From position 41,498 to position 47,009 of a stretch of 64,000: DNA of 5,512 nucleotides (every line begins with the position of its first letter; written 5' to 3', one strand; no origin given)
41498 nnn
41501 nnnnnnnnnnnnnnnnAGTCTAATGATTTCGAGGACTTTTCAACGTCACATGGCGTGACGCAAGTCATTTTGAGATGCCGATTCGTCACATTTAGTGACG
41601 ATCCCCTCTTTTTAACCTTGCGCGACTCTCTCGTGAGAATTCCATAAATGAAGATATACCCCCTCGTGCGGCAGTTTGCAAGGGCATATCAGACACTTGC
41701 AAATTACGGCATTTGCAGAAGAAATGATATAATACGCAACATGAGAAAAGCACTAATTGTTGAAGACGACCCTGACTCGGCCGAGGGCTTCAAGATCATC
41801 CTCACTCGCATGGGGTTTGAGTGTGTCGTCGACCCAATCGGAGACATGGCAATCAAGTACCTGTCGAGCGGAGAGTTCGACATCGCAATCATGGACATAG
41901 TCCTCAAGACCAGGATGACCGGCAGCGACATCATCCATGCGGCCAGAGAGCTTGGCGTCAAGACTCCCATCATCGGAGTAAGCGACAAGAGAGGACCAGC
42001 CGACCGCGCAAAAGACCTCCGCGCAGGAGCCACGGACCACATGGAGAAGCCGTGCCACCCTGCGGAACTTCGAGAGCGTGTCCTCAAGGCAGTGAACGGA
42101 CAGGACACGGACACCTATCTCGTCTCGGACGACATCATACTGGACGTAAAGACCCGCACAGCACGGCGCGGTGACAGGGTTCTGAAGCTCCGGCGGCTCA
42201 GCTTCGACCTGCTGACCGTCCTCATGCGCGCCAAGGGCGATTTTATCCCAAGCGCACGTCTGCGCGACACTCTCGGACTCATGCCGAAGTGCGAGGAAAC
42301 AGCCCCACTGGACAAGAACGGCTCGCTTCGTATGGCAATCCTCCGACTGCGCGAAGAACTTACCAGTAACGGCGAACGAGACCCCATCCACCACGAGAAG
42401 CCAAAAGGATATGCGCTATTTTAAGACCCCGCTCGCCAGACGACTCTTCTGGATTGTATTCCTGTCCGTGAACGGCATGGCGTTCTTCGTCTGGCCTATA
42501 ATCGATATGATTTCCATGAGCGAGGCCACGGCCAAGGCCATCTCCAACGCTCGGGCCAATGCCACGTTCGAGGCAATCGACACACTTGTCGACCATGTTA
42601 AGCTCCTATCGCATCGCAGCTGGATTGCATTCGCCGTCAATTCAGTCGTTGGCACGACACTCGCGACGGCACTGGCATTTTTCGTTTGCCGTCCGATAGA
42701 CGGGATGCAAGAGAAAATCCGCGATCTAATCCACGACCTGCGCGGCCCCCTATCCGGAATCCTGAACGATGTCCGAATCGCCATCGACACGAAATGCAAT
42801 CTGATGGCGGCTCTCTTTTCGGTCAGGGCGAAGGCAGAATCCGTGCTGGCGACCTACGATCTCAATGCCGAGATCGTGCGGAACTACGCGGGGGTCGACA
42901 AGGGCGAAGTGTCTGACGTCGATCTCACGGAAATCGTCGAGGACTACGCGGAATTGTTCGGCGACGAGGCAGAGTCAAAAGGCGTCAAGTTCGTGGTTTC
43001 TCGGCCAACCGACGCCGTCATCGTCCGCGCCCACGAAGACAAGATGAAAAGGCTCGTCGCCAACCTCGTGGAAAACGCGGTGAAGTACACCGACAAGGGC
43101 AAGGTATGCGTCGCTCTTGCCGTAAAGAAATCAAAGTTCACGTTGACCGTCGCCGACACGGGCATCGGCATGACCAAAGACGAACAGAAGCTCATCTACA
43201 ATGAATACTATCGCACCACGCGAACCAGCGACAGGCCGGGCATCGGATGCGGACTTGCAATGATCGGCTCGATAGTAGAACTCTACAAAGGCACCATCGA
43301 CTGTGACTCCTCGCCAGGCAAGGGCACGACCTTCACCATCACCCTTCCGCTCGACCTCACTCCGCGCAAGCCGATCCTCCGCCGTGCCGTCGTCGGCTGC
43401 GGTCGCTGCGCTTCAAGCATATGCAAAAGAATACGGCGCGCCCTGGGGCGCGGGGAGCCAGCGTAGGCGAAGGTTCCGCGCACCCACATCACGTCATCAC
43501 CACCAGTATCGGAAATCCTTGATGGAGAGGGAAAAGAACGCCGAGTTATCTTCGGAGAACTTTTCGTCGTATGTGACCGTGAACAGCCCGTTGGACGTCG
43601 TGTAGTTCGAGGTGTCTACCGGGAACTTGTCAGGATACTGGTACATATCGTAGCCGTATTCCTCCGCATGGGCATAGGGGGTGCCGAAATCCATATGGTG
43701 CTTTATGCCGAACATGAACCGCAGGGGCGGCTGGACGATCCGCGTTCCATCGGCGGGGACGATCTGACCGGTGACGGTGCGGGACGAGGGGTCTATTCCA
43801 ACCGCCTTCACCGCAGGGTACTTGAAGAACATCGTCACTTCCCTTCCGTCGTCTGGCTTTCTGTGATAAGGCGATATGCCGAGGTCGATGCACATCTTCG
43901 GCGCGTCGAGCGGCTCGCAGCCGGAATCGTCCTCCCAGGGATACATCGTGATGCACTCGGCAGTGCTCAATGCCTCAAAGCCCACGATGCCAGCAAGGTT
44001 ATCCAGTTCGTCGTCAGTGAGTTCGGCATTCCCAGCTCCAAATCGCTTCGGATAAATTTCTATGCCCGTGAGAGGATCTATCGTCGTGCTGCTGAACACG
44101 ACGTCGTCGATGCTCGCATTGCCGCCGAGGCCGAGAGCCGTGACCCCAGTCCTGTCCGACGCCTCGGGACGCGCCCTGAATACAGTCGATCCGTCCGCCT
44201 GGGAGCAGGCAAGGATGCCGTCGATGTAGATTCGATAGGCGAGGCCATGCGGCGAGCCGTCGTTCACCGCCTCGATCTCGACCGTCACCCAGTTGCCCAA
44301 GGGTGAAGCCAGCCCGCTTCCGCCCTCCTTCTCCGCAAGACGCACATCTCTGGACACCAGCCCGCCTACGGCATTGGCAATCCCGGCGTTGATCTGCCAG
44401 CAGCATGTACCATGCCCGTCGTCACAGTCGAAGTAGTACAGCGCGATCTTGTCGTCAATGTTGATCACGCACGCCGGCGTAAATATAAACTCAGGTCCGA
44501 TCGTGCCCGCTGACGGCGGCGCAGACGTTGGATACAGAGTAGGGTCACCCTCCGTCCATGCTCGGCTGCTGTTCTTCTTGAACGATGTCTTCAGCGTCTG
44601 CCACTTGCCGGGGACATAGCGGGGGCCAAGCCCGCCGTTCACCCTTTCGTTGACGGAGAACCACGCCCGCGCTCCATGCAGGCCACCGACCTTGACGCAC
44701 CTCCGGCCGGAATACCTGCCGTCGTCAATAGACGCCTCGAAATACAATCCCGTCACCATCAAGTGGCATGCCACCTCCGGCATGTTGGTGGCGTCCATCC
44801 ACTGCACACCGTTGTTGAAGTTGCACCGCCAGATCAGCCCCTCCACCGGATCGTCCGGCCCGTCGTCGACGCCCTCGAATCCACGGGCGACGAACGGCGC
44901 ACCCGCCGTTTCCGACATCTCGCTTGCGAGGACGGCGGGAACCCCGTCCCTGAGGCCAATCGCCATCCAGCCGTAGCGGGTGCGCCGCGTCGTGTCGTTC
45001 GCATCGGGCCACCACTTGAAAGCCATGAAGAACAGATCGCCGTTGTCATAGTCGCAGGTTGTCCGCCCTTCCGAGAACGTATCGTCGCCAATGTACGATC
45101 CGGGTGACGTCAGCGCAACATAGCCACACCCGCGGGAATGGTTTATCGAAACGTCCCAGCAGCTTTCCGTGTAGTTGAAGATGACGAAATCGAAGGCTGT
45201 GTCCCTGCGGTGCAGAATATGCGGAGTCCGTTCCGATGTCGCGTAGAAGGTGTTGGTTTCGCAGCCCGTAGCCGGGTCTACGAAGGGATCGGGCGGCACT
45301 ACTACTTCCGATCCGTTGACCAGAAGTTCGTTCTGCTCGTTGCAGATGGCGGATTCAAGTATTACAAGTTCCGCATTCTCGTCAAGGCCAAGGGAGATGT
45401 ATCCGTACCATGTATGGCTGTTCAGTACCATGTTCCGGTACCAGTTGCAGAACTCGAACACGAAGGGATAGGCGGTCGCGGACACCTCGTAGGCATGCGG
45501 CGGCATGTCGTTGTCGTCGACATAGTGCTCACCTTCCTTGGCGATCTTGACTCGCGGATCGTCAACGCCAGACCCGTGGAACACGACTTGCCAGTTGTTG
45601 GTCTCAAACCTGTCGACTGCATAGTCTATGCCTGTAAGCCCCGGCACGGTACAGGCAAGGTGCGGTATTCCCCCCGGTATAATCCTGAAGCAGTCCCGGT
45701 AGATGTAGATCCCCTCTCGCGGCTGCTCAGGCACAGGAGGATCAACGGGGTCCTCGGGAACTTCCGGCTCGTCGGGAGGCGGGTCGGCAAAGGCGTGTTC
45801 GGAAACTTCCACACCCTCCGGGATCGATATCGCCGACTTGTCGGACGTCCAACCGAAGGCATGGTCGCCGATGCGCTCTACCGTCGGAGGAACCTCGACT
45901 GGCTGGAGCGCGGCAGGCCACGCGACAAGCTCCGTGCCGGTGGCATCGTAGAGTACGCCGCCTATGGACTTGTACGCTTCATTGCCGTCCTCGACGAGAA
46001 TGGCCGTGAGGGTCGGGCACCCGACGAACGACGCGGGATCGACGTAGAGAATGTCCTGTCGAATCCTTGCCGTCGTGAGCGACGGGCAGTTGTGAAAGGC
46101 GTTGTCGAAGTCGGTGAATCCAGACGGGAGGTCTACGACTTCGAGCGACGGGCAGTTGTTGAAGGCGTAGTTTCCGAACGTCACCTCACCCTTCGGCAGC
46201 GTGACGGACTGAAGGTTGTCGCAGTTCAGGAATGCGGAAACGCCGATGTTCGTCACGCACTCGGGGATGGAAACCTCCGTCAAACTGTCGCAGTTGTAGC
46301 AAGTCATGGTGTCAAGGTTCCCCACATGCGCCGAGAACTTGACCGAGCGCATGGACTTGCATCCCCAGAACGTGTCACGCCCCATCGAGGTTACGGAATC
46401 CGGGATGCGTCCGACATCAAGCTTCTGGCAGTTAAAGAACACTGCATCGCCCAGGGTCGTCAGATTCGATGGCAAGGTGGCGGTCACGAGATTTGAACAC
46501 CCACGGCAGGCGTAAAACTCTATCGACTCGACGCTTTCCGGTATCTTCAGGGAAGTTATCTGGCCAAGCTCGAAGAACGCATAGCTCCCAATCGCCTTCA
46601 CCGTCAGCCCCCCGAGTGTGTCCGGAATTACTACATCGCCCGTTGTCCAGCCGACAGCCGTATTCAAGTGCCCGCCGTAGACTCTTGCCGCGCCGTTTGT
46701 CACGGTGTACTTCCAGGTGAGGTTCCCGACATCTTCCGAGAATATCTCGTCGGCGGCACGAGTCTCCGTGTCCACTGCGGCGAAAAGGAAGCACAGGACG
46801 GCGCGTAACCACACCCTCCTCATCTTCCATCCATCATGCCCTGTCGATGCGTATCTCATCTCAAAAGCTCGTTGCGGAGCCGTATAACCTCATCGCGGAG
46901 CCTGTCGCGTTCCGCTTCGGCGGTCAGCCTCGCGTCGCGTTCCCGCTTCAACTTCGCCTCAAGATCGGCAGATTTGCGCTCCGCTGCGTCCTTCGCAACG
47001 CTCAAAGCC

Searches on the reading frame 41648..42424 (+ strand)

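Call 63: search_protein_families(library=pfam, proteins=[window:41648-42424:+], max_evalue=0.00001)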
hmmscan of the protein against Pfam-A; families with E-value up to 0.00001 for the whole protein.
window:41648-42424:+ (258 aa): 1 family
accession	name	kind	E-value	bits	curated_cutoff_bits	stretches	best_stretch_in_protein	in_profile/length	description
PF00072.30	Response_reg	-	5.4e-17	62.4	30.2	1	36-145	2-110/111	Response regulator receiver domain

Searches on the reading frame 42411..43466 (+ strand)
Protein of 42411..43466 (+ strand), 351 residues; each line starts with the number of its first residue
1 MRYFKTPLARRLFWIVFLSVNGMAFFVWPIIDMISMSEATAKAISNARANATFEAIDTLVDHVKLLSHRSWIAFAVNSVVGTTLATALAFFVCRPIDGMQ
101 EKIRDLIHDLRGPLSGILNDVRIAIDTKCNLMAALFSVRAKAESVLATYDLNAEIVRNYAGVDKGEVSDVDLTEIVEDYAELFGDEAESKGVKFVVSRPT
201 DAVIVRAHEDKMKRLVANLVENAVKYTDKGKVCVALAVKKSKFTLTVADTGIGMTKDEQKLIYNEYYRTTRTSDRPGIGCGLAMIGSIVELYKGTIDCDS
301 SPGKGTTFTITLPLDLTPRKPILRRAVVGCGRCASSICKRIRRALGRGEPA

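Call 63: search_protein_families(library=pfam, proteins=[window:42411-43466:+], max_evalue=0.00001)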
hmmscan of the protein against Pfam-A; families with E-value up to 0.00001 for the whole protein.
window:42411-43466:+ (351 aa): 1 family
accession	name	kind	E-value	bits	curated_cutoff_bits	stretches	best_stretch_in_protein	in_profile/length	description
PF02518.31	HATPase_c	-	2.1e-25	89.8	26.4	1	208-315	2-110/111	Histidine kinase-, DNA gyrase B-, and HSP90-like ATPase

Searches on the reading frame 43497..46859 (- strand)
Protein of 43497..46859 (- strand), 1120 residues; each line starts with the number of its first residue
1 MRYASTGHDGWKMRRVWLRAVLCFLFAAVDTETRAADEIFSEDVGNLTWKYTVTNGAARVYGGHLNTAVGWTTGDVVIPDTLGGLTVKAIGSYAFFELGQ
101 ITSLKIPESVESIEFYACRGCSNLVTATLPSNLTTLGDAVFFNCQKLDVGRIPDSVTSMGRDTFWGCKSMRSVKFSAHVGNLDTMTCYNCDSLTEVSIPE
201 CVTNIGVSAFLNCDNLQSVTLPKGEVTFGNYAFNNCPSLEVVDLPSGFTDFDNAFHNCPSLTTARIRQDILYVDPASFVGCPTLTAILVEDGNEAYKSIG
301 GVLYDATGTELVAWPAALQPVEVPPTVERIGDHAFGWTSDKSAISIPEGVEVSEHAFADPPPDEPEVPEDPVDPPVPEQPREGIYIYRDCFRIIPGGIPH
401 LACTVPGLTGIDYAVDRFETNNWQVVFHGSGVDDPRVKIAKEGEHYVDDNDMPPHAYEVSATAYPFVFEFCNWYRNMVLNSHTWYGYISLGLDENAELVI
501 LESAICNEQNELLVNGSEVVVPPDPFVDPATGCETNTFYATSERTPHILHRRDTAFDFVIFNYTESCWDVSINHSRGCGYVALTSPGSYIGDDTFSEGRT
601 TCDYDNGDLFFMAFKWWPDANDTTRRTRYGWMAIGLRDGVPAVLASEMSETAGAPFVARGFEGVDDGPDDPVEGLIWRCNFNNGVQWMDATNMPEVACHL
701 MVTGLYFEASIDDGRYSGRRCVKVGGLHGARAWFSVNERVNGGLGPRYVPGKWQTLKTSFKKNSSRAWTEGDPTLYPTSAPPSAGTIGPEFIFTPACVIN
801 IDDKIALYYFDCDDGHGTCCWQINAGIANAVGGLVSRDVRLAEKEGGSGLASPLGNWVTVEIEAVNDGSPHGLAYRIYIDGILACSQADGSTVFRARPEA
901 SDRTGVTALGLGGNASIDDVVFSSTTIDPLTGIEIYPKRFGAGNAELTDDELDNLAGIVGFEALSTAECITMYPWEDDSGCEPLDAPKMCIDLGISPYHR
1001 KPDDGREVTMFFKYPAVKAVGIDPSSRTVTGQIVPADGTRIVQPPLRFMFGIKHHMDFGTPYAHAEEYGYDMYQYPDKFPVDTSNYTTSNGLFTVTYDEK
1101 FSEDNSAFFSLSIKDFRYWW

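Call 63: search_protein_families(library=pfam, proteins=[window:43497-46859:-], max_evalue=0.00001)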
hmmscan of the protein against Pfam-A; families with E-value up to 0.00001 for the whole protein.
window:43497-46859:- (1120 aa): 1 family
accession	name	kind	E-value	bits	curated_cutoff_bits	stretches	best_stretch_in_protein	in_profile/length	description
PF13306.12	LRR_5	-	8.1e-47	158.7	27.7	2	89-206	2-116/127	BspA type Leucine rich repeat region (6 copies)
